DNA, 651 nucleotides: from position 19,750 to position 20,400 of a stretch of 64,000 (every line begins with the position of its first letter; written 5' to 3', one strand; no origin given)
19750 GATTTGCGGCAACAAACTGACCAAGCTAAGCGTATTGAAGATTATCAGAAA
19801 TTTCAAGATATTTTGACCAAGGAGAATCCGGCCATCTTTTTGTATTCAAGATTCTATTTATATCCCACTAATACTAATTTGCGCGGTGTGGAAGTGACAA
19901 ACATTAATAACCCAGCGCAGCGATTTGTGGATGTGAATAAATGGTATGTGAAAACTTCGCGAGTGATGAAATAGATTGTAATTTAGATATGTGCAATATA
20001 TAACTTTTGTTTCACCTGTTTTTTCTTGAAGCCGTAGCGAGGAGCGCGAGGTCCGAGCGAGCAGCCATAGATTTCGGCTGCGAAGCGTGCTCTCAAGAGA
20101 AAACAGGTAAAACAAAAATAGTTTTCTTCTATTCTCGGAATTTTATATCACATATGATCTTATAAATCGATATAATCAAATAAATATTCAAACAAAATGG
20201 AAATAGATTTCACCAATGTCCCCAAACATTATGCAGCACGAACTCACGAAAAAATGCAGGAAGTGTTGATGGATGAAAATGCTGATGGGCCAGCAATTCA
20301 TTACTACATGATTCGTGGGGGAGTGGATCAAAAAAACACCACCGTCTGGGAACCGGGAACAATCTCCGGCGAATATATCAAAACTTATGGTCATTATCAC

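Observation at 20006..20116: GC-rich ~110-bp palindromic intergenic element family (3 copies: 20006..20116, 25434..25548 inverted, 59278..59388)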

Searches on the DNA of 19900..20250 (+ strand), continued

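Call 63: search_with_rna_model(model_id=R2, sources=[L096, L100, L101, L103, L104, L105, L106, L107, L108, L109, L110, L111, L112, L113, L114, L115, L116, L117, L118, L119, L120, L121, L122, L123, L124, L125, L126, L127, L128, L129, L130, L131, L132, L133, L134, L135, L136, L137, L138, L139, L140, L141, L142, L143, L144, L145, L146, L147, L148, L149, L150, L151, L152, L153, L154, L155, L156, L157, L158, L159, L160, L161, L162, L163, L164, L165, L166, L167, L168, L169, L170, L171, L172, L173, L174], max_evalue=0.1)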
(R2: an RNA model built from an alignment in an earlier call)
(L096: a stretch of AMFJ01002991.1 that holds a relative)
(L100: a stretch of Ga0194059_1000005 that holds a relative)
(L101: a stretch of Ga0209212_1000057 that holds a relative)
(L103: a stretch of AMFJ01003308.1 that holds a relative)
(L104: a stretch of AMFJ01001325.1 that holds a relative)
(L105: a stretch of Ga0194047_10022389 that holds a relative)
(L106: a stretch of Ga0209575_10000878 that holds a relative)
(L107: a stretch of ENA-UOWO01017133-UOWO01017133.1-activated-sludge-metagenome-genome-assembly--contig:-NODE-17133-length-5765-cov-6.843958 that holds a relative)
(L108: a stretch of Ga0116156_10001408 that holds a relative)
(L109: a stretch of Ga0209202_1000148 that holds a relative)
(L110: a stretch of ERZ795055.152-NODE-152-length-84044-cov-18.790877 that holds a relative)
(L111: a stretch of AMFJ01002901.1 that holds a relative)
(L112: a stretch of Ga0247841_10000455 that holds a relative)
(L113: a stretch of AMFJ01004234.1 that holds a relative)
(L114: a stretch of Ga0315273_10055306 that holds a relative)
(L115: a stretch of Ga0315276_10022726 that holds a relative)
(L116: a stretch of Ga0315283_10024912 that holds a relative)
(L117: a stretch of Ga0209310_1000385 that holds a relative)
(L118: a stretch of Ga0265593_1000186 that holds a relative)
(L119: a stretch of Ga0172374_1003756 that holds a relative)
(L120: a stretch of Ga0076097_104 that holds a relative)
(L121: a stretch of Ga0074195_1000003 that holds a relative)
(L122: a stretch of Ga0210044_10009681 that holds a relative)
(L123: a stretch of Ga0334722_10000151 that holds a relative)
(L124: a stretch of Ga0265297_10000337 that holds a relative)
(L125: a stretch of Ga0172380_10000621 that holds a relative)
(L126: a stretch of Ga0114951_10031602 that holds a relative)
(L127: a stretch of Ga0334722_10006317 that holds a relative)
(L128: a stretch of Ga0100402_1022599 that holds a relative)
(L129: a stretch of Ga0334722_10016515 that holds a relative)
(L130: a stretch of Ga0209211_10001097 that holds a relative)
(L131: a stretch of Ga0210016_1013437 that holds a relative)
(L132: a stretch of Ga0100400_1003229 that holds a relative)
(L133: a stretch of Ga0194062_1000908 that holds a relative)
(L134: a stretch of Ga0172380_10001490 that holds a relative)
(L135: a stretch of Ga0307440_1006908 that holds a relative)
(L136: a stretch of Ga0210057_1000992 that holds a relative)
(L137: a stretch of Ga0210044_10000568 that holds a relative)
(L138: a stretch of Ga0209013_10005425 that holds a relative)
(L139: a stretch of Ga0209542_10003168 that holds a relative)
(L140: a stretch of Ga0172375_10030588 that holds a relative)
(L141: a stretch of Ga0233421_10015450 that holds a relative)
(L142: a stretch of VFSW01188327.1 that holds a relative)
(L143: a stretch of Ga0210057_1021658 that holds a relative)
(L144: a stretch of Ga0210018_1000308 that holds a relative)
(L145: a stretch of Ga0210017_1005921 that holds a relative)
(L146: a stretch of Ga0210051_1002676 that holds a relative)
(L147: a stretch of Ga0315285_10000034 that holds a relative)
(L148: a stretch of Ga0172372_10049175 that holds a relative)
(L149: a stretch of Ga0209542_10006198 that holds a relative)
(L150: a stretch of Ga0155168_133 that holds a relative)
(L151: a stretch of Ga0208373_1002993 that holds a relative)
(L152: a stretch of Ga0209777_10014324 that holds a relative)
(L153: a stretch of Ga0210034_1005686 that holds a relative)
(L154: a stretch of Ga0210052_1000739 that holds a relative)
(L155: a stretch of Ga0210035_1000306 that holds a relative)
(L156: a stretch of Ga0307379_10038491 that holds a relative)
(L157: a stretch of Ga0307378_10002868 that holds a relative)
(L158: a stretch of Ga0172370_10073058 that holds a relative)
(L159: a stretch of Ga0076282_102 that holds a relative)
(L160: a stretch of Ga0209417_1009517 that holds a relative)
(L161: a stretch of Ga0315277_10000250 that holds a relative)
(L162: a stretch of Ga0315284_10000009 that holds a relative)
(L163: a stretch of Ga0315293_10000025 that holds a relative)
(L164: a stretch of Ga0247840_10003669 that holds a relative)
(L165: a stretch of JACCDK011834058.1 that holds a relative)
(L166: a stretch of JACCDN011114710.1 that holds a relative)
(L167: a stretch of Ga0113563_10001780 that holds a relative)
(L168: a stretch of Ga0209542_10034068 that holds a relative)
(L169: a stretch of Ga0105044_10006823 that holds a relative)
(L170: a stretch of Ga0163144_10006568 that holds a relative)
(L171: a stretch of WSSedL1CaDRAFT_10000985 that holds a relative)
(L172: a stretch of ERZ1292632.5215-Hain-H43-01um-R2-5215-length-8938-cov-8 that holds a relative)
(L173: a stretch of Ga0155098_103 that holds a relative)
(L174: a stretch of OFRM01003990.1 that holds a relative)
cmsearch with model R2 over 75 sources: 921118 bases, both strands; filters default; matches with E-value up to 0.1: 9.
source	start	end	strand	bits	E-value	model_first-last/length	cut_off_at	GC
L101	704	824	-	92.3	3.9e-16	1-118/118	no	0.37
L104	3711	3829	-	87.2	4.8e-15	1-118/118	no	0.34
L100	16800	16920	-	73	5.7e-12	1-118/118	no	0.48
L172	6802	6912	-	50.5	3.9e-07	1-118/118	no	0.45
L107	4423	4532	-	50.1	4.7e-07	1-118/118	no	0.45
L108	11871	11980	-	50.1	4.7e-07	1-118/118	no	0.45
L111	12101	12168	-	38.7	0.00013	51-118/118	5'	0.5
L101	5768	5864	-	28.7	0.019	1-118/118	no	0.38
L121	6470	6583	-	27.8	0.03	1-118/118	no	0.47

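Call 78: search_with_rna_model(model_id=R2, sources=[L175, L176], max_evalue=1)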
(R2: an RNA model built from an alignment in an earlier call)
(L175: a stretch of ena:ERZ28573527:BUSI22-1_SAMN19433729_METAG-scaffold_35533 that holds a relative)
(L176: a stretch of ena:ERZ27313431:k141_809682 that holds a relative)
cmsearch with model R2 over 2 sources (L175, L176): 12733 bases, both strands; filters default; matches with E-value up to 1: 0.
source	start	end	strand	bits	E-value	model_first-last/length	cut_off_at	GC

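Call 80: search_with_rna_model(model_id=R2, source=window, filters=off, max_evalue=5)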
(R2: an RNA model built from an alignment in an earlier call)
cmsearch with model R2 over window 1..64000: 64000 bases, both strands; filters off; matches with E-value up to 5: 16.
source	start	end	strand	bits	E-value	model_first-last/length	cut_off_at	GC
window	25431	25550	-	105.8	3.4e-20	1-118/118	no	0.5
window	20002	20120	+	95.8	4.8e-18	1-118/118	no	0.47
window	59276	59394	+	93.2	1.7e-17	1-118/118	no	0.48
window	20002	20120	-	36.1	3.4e-05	1-118/118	no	0.47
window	25431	25550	+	30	0.00068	1-118/118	no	0.5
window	59276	59394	-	28.6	0.0014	1-118/118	no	0.48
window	57774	57828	-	19.2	0.15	1-118/118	no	0.29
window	28338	28395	-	18.1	0.26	1-118/118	no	0.21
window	28349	28405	+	16.1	0.7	1-118/118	no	0.23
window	57774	57828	+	15.6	0.89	1-118/118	no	0.29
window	29412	29528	-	14.7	1.4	1-118/118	no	0.29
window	43079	43136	-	13.5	2.4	1-118/118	no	0.22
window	27437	27487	+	13.4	2.6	1-118/118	no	0.33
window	56333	56399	+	13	3.2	1-118/118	no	0.21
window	29415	29525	+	12.3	4.5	1-118/118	no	0.3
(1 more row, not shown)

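Call 87: search_with_rna_model(model_id=R2, sources=[L177, L178, L179, L180, L181, L182, L175, L176], max_evalue=1)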
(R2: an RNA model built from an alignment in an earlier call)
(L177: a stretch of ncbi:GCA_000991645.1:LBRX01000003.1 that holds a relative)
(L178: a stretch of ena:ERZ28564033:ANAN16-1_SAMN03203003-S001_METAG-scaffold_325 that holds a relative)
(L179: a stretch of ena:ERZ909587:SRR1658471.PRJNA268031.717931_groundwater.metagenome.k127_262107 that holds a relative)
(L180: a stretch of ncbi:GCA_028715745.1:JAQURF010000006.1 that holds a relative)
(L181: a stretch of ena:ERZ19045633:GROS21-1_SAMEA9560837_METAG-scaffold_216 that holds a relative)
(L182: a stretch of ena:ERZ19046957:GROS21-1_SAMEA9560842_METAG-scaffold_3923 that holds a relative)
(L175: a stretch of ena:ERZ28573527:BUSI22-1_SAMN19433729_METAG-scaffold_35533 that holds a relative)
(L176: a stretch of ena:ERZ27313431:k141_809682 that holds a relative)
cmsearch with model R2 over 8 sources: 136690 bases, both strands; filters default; matches with E-value up to 1: 1.
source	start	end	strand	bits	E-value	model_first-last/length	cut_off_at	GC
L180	3113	3234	+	75.9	1.9e-13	1-118/118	no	0.37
